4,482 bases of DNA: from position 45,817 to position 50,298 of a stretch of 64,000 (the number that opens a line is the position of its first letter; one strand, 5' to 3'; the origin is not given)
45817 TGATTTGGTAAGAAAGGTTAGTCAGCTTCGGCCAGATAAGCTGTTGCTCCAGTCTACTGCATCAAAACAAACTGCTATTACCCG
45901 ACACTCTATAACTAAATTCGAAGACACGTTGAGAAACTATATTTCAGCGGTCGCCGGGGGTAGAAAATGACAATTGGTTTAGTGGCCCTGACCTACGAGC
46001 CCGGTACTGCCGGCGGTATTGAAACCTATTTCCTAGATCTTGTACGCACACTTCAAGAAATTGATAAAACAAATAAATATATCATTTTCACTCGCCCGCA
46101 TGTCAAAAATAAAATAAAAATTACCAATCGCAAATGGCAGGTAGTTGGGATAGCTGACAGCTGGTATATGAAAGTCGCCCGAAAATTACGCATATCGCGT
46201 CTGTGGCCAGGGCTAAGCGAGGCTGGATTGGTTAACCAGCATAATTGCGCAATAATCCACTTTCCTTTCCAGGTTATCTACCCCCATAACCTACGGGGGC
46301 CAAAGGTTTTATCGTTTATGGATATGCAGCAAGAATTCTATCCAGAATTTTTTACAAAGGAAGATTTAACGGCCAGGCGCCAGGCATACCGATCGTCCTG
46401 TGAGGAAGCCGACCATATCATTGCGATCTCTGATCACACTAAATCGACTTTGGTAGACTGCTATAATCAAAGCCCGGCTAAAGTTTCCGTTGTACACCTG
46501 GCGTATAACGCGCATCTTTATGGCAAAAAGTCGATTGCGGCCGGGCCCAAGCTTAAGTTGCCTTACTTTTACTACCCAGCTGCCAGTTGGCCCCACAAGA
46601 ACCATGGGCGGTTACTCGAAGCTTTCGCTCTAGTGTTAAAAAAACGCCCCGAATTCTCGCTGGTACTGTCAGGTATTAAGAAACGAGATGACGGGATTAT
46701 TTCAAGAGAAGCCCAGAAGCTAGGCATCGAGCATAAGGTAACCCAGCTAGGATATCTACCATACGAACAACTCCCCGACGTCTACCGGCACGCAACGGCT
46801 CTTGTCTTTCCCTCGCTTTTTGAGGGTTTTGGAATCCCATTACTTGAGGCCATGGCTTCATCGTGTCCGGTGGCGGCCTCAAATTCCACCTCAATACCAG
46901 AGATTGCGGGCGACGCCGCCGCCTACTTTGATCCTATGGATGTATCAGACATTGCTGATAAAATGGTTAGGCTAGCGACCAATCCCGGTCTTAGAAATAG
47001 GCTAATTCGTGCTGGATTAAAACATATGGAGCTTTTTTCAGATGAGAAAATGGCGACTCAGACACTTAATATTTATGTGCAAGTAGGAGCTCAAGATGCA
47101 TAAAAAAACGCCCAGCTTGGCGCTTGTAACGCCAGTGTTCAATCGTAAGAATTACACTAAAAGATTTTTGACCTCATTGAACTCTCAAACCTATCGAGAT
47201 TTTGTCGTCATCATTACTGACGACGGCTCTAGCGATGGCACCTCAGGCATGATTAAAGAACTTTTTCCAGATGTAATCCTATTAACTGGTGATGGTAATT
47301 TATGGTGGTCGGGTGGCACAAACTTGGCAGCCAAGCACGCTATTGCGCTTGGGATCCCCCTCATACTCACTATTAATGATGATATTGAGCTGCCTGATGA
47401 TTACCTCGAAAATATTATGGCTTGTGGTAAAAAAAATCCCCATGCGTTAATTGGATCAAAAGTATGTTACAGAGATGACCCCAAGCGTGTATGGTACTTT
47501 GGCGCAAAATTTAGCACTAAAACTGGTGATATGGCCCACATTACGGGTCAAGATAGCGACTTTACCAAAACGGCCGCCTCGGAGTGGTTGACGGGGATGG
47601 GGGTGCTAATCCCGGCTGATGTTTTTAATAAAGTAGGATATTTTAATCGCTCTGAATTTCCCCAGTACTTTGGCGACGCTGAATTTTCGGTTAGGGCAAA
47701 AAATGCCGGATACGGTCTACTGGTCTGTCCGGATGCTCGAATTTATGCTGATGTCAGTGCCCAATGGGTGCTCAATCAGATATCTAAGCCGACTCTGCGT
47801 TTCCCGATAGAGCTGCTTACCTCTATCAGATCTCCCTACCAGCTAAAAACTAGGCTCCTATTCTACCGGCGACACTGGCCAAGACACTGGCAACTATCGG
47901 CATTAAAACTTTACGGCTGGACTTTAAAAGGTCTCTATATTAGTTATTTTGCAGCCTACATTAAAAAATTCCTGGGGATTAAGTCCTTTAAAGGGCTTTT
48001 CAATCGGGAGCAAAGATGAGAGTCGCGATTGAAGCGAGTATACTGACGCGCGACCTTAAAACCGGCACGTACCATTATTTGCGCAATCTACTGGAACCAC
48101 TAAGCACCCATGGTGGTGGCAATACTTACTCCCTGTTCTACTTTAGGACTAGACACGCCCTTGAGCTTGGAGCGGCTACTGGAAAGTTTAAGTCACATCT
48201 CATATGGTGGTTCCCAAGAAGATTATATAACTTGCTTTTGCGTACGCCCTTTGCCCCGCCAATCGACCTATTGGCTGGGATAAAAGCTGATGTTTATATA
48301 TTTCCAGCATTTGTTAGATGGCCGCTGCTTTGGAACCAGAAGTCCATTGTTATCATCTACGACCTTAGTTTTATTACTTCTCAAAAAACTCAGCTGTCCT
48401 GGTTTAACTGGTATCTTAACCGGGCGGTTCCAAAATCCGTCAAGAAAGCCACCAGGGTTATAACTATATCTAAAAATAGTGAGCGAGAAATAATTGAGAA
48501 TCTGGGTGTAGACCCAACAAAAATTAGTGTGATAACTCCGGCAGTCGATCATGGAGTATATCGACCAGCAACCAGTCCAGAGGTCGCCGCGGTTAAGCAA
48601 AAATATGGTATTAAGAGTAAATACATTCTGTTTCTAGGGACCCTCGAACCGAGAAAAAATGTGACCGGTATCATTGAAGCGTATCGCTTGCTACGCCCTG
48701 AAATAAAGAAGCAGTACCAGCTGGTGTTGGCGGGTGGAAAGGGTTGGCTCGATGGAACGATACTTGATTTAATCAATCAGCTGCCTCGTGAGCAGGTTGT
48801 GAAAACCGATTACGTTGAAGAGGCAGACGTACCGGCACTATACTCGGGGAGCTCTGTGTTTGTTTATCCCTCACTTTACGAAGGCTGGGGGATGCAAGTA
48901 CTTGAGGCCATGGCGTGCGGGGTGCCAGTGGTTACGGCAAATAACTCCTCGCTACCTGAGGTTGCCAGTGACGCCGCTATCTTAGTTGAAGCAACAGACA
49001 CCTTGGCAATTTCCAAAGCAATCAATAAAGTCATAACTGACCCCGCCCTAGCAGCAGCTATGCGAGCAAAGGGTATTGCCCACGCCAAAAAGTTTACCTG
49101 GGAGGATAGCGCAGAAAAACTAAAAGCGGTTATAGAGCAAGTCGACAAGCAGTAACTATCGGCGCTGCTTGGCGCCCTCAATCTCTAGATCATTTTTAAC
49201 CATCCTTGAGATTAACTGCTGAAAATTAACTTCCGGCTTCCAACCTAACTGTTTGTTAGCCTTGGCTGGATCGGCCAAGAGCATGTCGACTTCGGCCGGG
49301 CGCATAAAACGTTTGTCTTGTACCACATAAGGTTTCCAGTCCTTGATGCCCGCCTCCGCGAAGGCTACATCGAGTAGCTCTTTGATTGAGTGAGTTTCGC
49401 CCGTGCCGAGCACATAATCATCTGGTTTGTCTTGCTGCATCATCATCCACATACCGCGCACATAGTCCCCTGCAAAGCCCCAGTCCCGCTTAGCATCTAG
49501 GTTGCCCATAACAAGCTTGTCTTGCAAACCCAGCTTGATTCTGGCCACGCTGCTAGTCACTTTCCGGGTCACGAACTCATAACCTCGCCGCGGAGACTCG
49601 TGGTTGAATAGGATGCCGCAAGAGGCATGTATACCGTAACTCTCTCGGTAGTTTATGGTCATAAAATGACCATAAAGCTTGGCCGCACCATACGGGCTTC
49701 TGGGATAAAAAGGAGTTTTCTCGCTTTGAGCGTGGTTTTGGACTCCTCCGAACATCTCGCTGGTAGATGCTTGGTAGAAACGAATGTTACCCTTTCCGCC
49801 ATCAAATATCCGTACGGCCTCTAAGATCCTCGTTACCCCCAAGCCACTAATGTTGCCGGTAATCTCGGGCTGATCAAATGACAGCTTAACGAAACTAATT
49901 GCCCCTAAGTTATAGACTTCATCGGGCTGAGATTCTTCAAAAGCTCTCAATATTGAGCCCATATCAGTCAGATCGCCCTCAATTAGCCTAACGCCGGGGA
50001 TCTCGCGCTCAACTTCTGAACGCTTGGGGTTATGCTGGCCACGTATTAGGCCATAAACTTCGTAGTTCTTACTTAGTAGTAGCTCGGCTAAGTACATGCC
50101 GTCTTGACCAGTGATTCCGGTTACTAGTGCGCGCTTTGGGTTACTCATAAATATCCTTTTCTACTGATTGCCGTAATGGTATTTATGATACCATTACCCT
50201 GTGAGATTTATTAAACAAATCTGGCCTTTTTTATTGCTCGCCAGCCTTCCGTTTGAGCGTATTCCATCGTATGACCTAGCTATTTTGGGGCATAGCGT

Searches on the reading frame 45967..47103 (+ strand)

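Call 4: search_protein_families(library=pfam, proteins=[window:45967-47103:+], max_evalue=0.01)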
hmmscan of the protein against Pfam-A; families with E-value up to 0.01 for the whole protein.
window:45967-47103:+ (378 aa): 5 families
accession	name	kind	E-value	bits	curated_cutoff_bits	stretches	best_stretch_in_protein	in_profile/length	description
PF00534.26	Glycos_transf_1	-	4.2e-32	111.5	26.4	1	196-352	13-171/172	Glycosyl transferases group 1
PF13692.12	Glyco_trans_1_4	-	3.7e-25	89.3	27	1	208-339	12-142/142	Glycosyl transferases group 1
PF13439.12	Glyco_transf_4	-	3.6e-08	34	28.5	1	16-178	2-164/170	Glycosyltransferase Family 4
PF13524.12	Glyco_trans_1_2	-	8.7e-06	26.2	25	1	249-354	27-129/144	Glycosyl transferase-like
PF20706.3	GT4-conflict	-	1.5e-05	24.7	26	1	112-307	107-313/385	Family 4 Glycosyltransferase in conflict systems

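Call 5: search_protein_families(library=ncbifam, proteins=[window:45967-47103:+], max_evalue=0.01)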
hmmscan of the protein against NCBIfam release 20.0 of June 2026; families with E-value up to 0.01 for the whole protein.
window:45967-47103:+ (378 aa): 28 families (the best 25 are shown)
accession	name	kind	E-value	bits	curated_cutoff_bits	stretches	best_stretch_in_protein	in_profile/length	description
TIGR04047.1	MSMEG_0565_glyc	hypoth_equivalog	5.5e-25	88.2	259.85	1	142-371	133-372/373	MSMEG_0565 family glycosyltransferase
TIGR03449.1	mycothiol_MshA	equivalog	3.3e-21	75.7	462.5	1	135-372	152-402/406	D-inositol-3-phosphate glycosyltransferase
NF038229.1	Glyco4_Geo_Pelo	equivalog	5.6e-18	65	400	1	135-373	97-336/338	GPMC system family 4 glycosyltransferase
TIGR02149.1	glgA_Coryne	subfamily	9.4e-17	61.2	302.4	1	264-373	272-390/391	glycogen synthase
TIGR03999.1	thiol_BshA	equivalog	4.9e-14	52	273.7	1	211-373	212-373/375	N-acetyl-alpha-D-glucosaminyl L-malate synthase BshA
TIGR04157.1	glyco_rSAM_CFB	subfamily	6.2e-14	51.8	400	2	213-319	242-344/406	TIGR04157 family glycosyltransferase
NF041876.1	EPS_EpsE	equivalog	1.4e-13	50.9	400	1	209-356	225-378/389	exopolysaccharide biosynthesis GT4 family glycosyltransferase EpsE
TIGR03088.1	stp2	hypoth_equivalog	5.9e-12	45.3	409.05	1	209-372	205-372/374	TIGR03088 family PEP-CTERM/XrtA system glycosyltransferase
NF038298.1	EPS_HpsO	equivalog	9.2e-12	44.4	575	1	247-373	247-387/388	hormogonium polysaccharide biosynthesis glycosyltransferase HpsO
NF038295.1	EPS_HpsP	equivalog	1.1e-11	44.3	550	1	209-373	218-387/388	hormogonium polysaccharide biosynthesis glycosyltransferase HpsP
NF041010.1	glycosy_Agl16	equivalog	5.1e-10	38.7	575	1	77-372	65-350/352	glycosylation protein Agl16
NF007396.0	PRK09922.1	equivalog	1.3e-09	37.4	385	1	15-335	15-322/361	lipopolysaccharide 1,6-galactosyltransferase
TIGR04063.1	stp3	hypoth_equivalog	4.9e-09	35.6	442.05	1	214-359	229-380/397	TIGR04063 family PEP-CTERM/XrtA system glycosyltransferase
TIGR02472.1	sucr_P_syn_N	equivalog_domain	1.6e-07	30.5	576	1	267-353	328-420/439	sucrose-phosphate synthase, putative, glycosyltransferase domain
NF050063.1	ProtGlycPglJ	equivalog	2.5e-07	30.2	500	1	146-316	143-307/363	N-acetylgalactosamine-N,N'-diacetylbacillosaminyl-diphospho-undecaprenol 4-alpha-N-acetylgalactosaminyltransferase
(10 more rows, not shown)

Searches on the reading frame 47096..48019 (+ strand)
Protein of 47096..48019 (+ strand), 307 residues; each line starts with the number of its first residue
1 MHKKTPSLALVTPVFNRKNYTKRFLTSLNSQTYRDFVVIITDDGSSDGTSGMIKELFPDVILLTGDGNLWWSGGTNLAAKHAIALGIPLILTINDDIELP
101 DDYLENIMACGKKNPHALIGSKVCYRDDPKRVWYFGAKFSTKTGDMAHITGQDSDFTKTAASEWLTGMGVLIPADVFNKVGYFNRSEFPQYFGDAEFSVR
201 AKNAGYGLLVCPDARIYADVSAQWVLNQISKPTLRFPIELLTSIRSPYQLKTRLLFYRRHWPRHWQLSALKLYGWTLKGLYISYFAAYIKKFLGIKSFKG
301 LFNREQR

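Call 4: search_protein_families(library=pfam, proteins=[window:47096-48019:+], max_evalue=0.01)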
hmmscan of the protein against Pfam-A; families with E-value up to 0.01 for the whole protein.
window:47096-48019:+ (307 aa): 3 families
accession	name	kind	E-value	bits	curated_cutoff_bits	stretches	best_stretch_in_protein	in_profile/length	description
PF00535.33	Glycos_transf_2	-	2.6e-19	70.2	23.3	1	11-134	3-127/168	Glycosyl transferase family 2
PF13632.12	Glyco_trans_2_3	-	8.2e-08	32.7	27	1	90-287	2-182/198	Glycosyl transferase family group 2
PF13641.12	Glyco_tranf_2_3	-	1.2e-06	29.2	27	1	6-217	1-210/230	Glycosyltransferase like family 2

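Call 5: search_protein_families(library=ncbifam, proteins=[window:47096-48019:+], max_evalue=0.01)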
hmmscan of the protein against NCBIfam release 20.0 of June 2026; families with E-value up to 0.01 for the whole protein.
window:47096-48019:+ (307 aa): 11 families
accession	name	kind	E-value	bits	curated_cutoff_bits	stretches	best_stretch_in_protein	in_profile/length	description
NF041875.1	EPS_EpsD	equivalog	2e-10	40.6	370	1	9-220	2-208/325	exopolysaccharide biosynthesis glycosyltransferase EpsD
NF047683.1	TeichurnBiosyTuaG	equivalog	6.4e-08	32.5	400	1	1-55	1-55/252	teichuronic acid biosynthesis protein TuaG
TIGR01556.1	rhamnosyltran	subfamily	8.9e-08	31.6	200.55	1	25-225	14-207/281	rhamnosyltransferase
NF007482.0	PRK10073.1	equivalog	1e-07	31.3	423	1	1-55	1-55/334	glycosyltransferase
NF050113.1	gal_furan_GlfT1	equivalog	3.5e-07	29.8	330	1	15-135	8-129/290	galactofuranosyltransferase GlfT1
NF050050.1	ProtGlycPglI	equivalog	5.7e-07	29.2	500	1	6-58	2-54/306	GalNAc(5)-diNAcBac-PP-undecaprenol beta-1,3-glucosyltransferase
TIGR03937.1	PgaC_IcaA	equivalog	1.4e-05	24.2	422.3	1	3-56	42-95/407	poly-beta-1,6-N-acetyl-D-glucosamine synthase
TIGR04283.1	glyco_like_mftF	equivalog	4.9e-05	23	182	1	9-214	2-180/221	TIGR04283 family arsenosugar biosynthesis glycosyltransferase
TIGR03965.1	mycofact_glyco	equivalog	0.00012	21.1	280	1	4-52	72-122/467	mycofactocin biosynthesis glycosyltransferase MftF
TIGR03469.1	HpnB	hypoth_equivalog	0.00043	19.4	379.25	1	3-56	41-95/386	hopene-associated glycosyltransferase HpnB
NF053739.1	GlytfEpsEBac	equivalog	0.0015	17.6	450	1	7-54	2-49/265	glycosyltransferase EpsE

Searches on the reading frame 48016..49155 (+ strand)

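Call 4: search_protein_families(library=pfam, proteins=[window:48016-49155:+], max_evalue=0.01)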
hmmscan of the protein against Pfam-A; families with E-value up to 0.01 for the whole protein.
window:48016-49155:+ (379 aa): 6 families
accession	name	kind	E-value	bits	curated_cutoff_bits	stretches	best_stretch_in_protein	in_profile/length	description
PF00534.26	Glycos_transf_1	-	1.9e-35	122.4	26.4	1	195-353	7-169/172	Glycosyl transferases group 1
PF13692.12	Glyco_trans_1_4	-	2.4e-27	96.4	27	1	202-342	2-142/142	Glycosyl transferases group 1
PF20706.3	GT4-conflict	-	5.1e-13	49.2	26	1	142-369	144-385/385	Family 4 Glycosyltransferase in conflict systems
PF13524.12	Glyco_trans_1_2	-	9.3e-12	45.5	25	1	232-369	13-142/144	Glycosyl transferase-like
PF13439.12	Glyco_transf_4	-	6.9e-09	36.4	28.5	1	61-179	55-168/170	Glycosyltransferase Family 4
PF13579.12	Glyco_trans_4_4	-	0.00037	21.3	29.7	1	97-174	83-156/158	Glycosyl transferase 4-like domain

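Call 5: search_protein_families(library=ncbifam, proteins=[window:48016-49155:+], max_evalue=0.01)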
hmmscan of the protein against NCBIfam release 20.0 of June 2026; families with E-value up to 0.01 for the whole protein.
window:48016-49155:+ (379 aa): 39 families (the best 25 are shown)
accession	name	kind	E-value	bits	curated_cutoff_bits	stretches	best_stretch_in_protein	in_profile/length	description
TIGR04047.1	MSMEG_0565_glyc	hypoth_equivalog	7.3e-38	130.6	259.85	1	133-368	127-366/373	MSMEG_0565 family glycosyltransferase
TIGR02149.1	glgA_Coryne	subfamily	1.3e-31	110.2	302.4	1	140-376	140-390/391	glycogen synthase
TIGR03449.1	mycothiol_MshA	equivalog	1.6e-28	99.8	462.5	1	142-375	162-402/406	D-inositol-3-phosphate glycosyltransferase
TIGR03088.1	stp2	hypoth_equivalog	2.5e-24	86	409.05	1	147-375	139-372/374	TIGR03088 family PEP-CTERM/XrtA system glycosyltransferase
TIGR03999.1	thiol_BshA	equivalog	3e-21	75.8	273.7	1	134-375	134-372/375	N-acetyl-alpha-D-glucosaminyl L-malate synthase BshA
NF053787.1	GlcN_PG_synth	equivalog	1e-18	67.4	480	1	128-375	127-358/361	N-acetylglucosaminyl phosphatidylglycerol synthase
NF041876.1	EPS_EpsE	equivalog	1.3e-18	67.4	400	1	143-369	160-389/389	exopolysaccharide biosynthesis GT4 family glycosyltransferase EpsE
NF038295.1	EPS_HpsP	equivalog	1.6e-17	63.6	550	1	149-374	158-385/388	hormogonium polysaccharide biosynthesis glycosyltransferase HpsP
NF050063.1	ProtGlycPglJ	equivalog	9.6e-17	61.2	500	1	130-366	129-356/363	N-acetylgalactosamine-N,N'-diacetylbacillosaminyl-diphospho-undecaprenol 4-alpha-N-acetylgalactosaminyltransferase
TIGR02472.1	sucr_P_syn_N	equivalog_domain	1.2e-15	57.4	576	1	141-368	181-433/439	sucrose-phosphate synthase, putative, glycosyltransferase domain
NF047684.1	TeichurnBiosyTuaC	equivalog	1.8e-15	56.8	550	1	134-376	154-389/391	teichuronic acid biosynthesis protein TuaC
TIGR04063.1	stp3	hypoth_equivalog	4.4e-15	55.5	442.05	1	133-376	145-395/397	TIGR04063 family PEP-CTERM/XrtA system glycosyltransferase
NF053513.1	Gtran_IagA_BgsA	equivalog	9.5e-14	51.1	460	1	118-376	84-331/333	LTA glycolipid anchor biosynthesis glycosyltransferase, IagA/BgsA family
TIGR04157.1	glyco_rSAM_CFB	subfamily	2.4e-13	49.8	400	1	141-322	166-344/406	TIGR04157 family glycosyltransferase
NF041010.1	glycosy_Agl16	equivalog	3.6e-13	49.1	575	1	140-374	129-349/352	glycosylation protein Agl16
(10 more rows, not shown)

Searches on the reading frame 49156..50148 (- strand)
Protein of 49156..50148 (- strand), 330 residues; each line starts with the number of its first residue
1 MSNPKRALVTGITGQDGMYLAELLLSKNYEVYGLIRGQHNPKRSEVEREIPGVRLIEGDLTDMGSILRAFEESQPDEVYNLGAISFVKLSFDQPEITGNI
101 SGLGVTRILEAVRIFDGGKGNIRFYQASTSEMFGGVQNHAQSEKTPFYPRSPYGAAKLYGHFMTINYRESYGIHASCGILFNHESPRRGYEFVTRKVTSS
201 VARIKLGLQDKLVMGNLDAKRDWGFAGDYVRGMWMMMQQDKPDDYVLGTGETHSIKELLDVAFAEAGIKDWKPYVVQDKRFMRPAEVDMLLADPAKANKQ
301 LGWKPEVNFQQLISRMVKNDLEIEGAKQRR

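Call 4: search_protein_families(library=pfam, proteins=[window:49156-50148:-], max_evalue=0.01)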
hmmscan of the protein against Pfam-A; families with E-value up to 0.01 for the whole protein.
window:49156-50148:- (330 aa): 5 families
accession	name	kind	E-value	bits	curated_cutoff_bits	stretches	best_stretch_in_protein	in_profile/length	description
PF16363.11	GDP_Man_Dehyd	-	3.2e-126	421.7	27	1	8-316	1-332/332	GDP-mannose 4,6 dehydratase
PF01370.27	Epimerase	-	2.8e-63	214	20.9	1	7-248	1-240/240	NAD dependent epimerase/dehydratase family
PF04321.23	RmlD_sub_bind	-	5.1e-10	39.3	27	1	6-163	2-135/287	RmlD substrate binding domain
PF05368.20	NmrA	-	6.8e-07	29.6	27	1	5-74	3-71/298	NmrA-like family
PF13460.12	NAD_binding_10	-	0.0011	19.3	27.2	1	11-72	1-60/184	NAD(P)H-binding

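Call 5: search_protein_families(library=ncbifam, proteins=[window:49156-50148:-], max_evalue=0.01)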
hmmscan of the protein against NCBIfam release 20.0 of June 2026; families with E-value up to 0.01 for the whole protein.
window:49156-50148:- (330 aa): 15 families
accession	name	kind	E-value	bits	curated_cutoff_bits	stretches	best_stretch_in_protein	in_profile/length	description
TIGR01472.1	gmd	equivalog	7.6e-127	423.2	415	1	5-322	1-340/342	GDP-mannose 4,6-dehydratase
TIGR01181.1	dTDP_gluc_dehyt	equivalog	4.3e-30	104.9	365.1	1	8-318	3-309/321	dTDP-glucose 4,6-dehydratase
TIGR04180.1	EDH_00030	hypoth_equivalog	5.5e-24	84.8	475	1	8-307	2-296/297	NAD-dependent 4,6-dehydratase LegB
TIGR01179.1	galE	equivalog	5.5e-17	61.6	262.3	2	7-169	2-161/332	UDP-glucose 4-epimerase GalE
NF007582.0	PRK10217.1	equivalog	5.6e-16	58.6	698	1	59-319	59-330/355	dTDP-glucose 4,6-dehydratase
TIGR02622.1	CDP_4_6_dhtase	equivalog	6.2e-16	58.5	278.45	2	4-122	4-125/352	CDP-glucose 4,6-dehydratase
NF007490.0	PRK10084.1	subfamily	7.2e-14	51.5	649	1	58-319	57-333/361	dTDP-glucose 4,6-dehydratase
NF043036.1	ErythonDh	equivalog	2.8e-07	30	325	1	7-167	3-163/321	D-erythronate dehydrogenase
NF052578.1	StrlDmthSdmBMthl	equivalog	2.5e-06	27.5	600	1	7-267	3-246/328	sterol demethylase protein SdmB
TIGR01214.1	rmlD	equivalog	2.1e-05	23.7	224.05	1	7-173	2-144/285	dTDP-4-dehydrorhamnose reductase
NF042423.1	oxyalk_red_Shew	equivalog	0.00012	21.2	580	1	5-147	9-137/331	2-alkyl-3-oxoalkanoate reductase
NF011728.1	PRK15181.1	equivalog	0.0017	17.4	760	1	3-187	14-199/348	Vi polysaccharide biosynthesis UDP-N-acetylglucosaminuronic acid C-4 epimerase TviC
NF042422.1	oxyalk_red_OleD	equivalog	0.0025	17.2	580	0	7-87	3-75/329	2-alkyl-3-oxoalkanoate reductase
NF006073.0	PRK08219.1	equivalog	0.0027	17.5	218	1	5-74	4-70/227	SDR family oxidoreductase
TIGR03466.1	HpnA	hypoth_equivalog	0.0065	15.4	367.65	0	6-70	2-62/327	hopanoid-associated sugar epimerase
